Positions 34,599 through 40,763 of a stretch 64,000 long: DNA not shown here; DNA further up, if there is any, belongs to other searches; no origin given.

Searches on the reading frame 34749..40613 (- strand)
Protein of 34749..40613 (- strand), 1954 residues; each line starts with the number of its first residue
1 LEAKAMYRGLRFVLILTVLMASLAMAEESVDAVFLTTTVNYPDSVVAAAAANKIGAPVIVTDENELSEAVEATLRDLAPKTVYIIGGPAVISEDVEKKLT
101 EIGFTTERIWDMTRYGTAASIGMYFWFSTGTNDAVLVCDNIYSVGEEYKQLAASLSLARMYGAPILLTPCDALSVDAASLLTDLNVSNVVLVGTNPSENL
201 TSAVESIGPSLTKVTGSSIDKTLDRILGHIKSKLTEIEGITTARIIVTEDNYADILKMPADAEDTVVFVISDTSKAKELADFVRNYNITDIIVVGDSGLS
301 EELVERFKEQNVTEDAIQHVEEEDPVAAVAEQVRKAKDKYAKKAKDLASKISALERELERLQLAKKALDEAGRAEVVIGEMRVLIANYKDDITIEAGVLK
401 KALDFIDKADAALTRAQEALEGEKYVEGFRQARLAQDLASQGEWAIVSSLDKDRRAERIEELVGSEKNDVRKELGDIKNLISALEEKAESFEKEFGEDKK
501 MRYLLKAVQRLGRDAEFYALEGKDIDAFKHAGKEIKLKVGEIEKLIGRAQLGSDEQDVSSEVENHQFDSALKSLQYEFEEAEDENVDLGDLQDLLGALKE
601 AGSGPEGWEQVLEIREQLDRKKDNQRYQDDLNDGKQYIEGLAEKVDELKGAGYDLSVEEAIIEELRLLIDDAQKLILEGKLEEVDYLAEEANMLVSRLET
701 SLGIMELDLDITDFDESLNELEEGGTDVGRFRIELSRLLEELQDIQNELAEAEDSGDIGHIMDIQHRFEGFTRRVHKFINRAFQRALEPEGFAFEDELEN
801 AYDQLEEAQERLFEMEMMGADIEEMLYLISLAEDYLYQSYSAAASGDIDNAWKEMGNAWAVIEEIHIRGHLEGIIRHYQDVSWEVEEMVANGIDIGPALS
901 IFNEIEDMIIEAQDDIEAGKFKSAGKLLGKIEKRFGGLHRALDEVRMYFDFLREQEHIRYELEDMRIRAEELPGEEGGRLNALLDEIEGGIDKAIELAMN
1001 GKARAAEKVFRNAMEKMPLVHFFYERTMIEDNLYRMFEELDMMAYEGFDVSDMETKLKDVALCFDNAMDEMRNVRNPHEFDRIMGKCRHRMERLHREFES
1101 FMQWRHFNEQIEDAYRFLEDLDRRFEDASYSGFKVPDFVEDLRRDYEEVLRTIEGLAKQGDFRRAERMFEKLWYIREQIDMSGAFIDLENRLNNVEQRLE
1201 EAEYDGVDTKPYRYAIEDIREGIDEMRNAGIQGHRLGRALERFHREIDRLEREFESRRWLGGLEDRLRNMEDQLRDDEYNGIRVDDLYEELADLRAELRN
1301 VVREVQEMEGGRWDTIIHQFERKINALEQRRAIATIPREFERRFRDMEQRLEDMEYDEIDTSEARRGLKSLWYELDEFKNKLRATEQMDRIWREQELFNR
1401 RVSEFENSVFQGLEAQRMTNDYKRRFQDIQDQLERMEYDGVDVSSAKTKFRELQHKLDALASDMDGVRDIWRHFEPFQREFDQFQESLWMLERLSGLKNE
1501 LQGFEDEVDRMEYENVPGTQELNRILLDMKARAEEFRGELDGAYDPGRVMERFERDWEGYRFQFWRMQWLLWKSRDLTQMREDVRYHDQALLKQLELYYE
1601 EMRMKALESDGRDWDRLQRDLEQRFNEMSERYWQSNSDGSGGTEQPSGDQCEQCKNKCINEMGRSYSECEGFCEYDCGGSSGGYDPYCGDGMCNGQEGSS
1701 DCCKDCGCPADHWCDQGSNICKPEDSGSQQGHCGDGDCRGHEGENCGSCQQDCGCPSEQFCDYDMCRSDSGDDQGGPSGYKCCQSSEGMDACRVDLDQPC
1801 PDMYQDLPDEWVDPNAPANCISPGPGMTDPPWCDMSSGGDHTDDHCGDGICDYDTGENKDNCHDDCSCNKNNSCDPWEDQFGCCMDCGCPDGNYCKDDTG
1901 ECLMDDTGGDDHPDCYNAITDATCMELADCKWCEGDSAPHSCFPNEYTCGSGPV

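Call 66: search_protein_families(library=pfam, proteins=[window:34749-40613:-], max_evalue=0.00001)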
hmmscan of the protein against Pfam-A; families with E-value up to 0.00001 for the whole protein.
window:34749-40613:- (1954 aa): 1 family
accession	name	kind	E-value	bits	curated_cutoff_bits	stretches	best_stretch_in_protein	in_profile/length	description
PF04122.17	CW_binding_2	-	2.1e-12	47.8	24.9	1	24-96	13-73/73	Cell wall binding domain 2 (CWB2)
